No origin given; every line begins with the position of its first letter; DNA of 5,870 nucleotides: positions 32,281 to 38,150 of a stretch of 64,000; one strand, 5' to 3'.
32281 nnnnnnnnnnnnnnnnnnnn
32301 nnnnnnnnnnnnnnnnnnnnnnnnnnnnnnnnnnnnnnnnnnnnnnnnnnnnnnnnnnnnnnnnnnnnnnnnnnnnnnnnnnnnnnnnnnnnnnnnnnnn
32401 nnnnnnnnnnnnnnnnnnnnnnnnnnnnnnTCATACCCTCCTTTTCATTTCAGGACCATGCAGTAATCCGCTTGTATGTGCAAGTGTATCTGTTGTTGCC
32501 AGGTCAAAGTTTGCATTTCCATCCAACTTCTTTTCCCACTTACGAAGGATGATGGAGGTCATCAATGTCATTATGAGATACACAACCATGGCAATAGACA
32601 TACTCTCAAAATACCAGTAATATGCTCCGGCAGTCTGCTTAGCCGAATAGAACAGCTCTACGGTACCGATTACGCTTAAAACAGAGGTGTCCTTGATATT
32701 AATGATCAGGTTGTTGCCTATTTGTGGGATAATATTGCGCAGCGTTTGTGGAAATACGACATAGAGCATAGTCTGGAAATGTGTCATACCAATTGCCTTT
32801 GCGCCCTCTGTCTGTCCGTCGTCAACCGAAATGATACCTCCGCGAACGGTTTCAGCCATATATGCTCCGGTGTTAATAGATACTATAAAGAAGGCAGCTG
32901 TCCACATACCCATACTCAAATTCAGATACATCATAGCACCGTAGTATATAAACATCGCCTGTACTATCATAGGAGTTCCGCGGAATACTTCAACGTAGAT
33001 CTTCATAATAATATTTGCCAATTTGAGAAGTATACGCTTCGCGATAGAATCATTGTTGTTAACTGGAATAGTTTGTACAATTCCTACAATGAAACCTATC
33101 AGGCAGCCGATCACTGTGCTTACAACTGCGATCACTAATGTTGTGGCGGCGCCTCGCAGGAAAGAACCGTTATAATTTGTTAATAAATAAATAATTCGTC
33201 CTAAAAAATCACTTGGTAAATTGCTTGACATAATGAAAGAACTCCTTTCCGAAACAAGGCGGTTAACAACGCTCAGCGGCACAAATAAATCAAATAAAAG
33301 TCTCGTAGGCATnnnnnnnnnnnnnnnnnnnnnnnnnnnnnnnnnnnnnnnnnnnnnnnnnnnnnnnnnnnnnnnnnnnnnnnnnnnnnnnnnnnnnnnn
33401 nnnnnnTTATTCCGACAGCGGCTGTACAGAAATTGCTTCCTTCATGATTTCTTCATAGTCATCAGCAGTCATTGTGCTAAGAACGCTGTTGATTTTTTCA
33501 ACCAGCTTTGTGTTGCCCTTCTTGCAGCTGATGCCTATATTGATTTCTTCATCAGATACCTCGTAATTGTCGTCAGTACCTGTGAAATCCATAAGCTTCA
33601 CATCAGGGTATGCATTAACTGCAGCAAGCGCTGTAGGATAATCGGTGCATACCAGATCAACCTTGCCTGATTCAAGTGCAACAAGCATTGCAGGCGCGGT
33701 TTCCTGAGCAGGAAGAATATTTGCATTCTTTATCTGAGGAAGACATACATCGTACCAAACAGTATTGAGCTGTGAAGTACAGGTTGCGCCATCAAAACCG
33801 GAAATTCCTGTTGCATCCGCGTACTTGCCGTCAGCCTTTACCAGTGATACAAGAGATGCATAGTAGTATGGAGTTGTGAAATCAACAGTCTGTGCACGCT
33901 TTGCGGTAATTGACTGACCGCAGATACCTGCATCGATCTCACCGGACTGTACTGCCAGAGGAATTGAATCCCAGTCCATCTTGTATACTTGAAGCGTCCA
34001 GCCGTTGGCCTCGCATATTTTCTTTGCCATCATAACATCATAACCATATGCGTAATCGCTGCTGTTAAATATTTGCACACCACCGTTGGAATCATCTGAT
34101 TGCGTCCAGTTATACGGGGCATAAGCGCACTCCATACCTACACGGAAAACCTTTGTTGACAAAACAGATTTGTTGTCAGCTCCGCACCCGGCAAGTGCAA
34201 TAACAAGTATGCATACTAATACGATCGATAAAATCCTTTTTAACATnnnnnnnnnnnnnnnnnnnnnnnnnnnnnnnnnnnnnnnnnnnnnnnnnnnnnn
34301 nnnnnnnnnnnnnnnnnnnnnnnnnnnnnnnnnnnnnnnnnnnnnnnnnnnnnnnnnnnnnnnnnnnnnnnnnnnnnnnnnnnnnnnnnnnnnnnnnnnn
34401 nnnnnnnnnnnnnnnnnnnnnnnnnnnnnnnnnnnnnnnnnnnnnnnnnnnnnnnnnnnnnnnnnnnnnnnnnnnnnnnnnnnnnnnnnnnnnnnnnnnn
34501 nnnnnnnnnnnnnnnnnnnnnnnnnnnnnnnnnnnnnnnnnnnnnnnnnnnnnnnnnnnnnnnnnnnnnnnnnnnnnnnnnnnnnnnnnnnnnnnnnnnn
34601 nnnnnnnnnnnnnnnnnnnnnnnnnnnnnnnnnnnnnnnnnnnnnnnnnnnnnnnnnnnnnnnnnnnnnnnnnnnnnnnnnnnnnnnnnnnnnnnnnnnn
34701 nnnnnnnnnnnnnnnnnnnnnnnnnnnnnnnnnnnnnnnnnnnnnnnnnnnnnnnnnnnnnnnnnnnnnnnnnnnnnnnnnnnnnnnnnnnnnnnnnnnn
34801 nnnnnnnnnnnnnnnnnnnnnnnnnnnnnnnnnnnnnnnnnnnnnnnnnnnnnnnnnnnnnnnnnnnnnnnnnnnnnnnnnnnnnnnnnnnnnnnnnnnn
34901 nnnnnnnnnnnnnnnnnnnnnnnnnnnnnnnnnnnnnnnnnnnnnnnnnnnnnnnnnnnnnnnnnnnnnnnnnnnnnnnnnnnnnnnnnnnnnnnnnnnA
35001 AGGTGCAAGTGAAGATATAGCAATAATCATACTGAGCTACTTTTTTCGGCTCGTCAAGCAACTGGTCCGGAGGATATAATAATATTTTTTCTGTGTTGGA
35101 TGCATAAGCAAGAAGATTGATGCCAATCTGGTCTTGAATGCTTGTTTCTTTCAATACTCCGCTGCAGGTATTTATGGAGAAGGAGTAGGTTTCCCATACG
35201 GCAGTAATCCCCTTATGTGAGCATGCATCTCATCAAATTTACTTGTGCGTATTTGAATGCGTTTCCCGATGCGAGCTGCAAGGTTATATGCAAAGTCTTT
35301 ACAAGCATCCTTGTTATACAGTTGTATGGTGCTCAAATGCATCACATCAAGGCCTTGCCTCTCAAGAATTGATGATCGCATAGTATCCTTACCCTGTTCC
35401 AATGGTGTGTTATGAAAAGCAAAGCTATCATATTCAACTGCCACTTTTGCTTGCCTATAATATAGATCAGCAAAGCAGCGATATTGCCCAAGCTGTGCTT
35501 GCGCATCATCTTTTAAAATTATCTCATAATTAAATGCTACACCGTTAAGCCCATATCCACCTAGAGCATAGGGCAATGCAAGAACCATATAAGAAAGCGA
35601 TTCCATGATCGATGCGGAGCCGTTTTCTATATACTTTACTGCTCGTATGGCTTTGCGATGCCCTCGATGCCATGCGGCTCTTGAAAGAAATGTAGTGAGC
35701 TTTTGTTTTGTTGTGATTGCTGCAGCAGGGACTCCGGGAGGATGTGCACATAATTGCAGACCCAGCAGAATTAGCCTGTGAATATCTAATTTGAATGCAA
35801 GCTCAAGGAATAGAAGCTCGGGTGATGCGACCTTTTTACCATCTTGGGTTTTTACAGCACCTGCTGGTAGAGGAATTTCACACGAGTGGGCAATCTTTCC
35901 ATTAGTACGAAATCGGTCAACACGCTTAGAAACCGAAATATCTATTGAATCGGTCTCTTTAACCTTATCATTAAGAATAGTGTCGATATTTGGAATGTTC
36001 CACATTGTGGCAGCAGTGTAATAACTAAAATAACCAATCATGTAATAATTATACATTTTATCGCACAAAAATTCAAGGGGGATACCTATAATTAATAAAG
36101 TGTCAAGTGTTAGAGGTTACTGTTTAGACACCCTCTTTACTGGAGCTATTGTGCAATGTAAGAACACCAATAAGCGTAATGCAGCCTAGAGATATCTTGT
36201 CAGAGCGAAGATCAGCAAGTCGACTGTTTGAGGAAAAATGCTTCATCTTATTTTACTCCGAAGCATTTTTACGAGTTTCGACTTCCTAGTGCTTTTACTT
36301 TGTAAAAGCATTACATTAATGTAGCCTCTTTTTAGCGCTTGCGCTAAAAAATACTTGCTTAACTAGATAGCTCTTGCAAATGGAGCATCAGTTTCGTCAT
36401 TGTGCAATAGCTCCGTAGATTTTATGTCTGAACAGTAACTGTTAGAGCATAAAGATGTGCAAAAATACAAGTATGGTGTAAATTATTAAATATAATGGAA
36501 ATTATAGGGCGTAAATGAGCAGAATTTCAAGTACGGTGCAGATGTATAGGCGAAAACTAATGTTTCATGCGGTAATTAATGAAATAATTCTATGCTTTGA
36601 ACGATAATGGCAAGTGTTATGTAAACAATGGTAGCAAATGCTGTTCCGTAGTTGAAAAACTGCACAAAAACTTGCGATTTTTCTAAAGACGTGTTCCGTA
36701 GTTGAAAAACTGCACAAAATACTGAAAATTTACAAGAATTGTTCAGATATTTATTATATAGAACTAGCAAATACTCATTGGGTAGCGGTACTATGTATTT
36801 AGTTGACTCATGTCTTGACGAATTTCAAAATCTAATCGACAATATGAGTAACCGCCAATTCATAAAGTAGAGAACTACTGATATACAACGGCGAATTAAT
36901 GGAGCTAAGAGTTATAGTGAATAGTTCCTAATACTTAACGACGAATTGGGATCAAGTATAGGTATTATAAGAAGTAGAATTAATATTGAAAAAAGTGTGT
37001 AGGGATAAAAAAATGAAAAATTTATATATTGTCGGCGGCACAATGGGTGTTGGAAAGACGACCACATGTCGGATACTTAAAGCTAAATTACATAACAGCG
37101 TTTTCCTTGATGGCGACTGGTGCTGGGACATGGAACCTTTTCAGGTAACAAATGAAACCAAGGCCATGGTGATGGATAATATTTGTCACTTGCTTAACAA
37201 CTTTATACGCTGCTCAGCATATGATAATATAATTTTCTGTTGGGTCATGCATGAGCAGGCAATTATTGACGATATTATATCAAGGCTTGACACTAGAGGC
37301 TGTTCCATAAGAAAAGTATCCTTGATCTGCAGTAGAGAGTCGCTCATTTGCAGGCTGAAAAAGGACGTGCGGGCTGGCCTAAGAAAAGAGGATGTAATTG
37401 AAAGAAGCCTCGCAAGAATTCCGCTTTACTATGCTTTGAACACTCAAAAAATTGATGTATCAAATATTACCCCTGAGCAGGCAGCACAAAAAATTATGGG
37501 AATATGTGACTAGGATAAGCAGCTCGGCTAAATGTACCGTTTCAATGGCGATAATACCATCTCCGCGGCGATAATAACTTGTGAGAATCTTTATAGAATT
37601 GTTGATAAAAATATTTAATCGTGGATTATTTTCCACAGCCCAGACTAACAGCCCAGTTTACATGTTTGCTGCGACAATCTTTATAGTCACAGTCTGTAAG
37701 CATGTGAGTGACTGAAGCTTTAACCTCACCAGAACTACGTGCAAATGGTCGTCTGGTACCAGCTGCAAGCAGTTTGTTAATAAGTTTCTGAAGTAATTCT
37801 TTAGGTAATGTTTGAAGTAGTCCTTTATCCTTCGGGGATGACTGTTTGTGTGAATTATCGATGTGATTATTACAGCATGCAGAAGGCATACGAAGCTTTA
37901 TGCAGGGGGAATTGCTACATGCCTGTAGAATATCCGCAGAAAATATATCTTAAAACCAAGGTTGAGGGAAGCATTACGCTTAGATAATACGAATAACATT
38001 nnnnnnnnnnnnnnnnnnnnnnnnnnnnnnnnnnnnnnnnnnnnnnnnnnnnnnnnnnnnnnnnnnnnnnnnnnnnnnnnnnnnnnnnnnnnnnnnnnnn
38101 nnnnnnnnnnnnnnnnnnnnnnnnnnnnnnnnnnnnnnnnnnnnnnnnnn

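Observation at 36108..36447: MITE-like 324-bp element with 8-bp target-site duplication and three internal perfect hairpins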

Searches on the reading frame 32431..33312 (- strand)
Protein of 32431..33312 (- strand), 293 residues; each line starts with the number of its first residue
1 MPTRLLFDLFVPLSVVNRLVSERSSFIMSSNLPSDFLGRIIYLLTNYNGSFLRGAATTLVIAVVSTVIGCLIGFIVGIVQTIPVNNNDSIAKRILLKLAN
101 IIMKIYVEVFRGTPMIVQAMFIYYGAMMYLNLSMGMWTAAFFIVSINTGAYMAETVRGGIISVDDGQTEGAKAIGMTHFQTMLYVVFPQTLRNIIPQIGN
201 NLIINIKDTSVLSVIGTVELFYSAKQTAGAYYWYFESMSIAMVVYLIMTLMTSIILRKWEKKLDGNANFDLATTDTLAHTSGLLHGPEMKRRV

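Call 13: search_protein_families(library=pfam, proteins=[window:32431-33312:-])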
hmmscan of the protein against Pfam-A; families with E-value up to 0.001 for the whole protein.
window:32431-33312:- (293 aa): 1 family
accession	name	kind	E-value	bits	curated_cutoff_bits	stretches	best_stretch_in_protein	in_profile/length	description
PF00528.27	BPD_transp_1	-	1.2e-21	77.7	26.4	1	98-259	15-178/184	Binding-protein-dependent transport system inner membrane component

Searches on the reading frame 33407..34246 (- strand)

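Call 13: search_protein_families(library=pfam, proteins=[window:33407-34246:-])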
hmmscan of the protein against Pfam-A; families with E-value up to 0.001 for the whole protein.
window:33407-34246:- (279 aa): 2 families
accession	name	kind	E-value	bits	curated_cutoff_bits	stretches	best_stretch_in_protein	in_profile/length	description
PF00497.25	SBP_bac_3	-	1.1e-23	83.8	26.4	1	35-269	2-127/132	Bacterial extracellular solute-binding proteins, family 3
PF10613.14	Lig_chan-Glu_bd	-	3.1e-05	24.5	30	1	89-137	64-112/115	Ligated ion channel L-glutamate- and glycine-binding site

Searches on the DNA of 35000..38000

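Call 5: search_rna_families(source=window, start=35000, end=38000, threshold=evalue, max_evalue=1)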
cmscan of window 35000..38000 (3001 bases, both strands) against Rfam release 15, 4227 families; matches with E-value up to 1: 0.
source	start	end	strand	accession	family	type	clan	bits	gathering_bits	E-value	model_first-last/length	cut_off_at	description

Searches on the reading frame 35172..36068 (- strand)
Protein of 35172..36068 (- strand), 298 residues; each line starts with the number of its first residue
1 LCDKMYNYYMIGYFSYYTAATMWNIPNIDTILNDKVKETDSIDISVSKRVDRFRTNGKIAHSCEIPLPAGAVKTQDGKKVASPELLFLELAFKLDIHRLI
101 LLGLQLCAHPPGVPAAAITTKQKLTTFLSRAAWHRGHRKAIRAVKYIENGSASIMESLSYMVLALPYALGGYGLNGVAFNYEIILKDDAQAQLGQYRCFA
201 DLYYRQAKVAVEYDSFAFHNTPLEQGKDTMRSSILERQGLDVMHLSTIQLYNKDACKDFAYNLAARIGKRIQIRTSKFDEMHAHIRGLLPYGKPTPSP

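Call 13: search_protein_families(library=pfam, proteins=[window:35172-36068:-])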
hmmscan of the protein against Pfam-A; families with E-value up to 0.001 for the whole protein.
window:35172-36068:- (298 aa): 2 families
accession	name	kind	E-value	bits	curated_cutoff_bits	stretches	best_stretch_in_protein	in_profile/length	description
PF04480.18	DUF559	-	0.00078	19.7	20.6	0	189-250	37-93/109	Protein of unknown function (DUF559)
PF18741.7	MTES_1575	-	0.00093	19.7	38.2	0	199-253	26-84/96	REase_MTES_1575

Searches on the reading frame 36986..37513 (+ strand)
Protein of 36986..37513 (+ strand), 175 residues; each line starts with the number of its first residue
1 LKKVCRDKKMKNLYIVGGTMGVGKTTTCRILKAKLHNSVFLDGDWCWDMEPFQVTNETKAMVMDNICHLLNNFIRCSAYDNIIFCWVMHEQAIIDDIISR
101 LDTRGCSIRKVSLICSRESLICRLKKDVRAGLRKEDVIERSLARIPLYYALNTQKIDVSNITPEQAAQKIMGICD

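Call 13: search_protein_families(library=pfam, proteins=[window:36986-37513:+])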
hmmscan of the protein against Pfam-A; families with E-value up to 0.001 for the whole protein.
window:36986-37513:+ (175 aa): 3 families
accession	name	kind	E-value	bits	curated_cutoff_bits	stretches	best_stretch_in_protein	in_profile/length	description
PF13238.12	AAA_18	-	1.2e-17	65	29.4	1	15-128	2-112/128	AAA domain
PF06414.18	Zeta_toxin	-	0.00024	21.1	22.3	1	3-44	9-52/199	Zeta toxin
PF01202.28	SKI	-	0.00035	21.2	22.1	0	113-171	91-155/159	Shikimate kinase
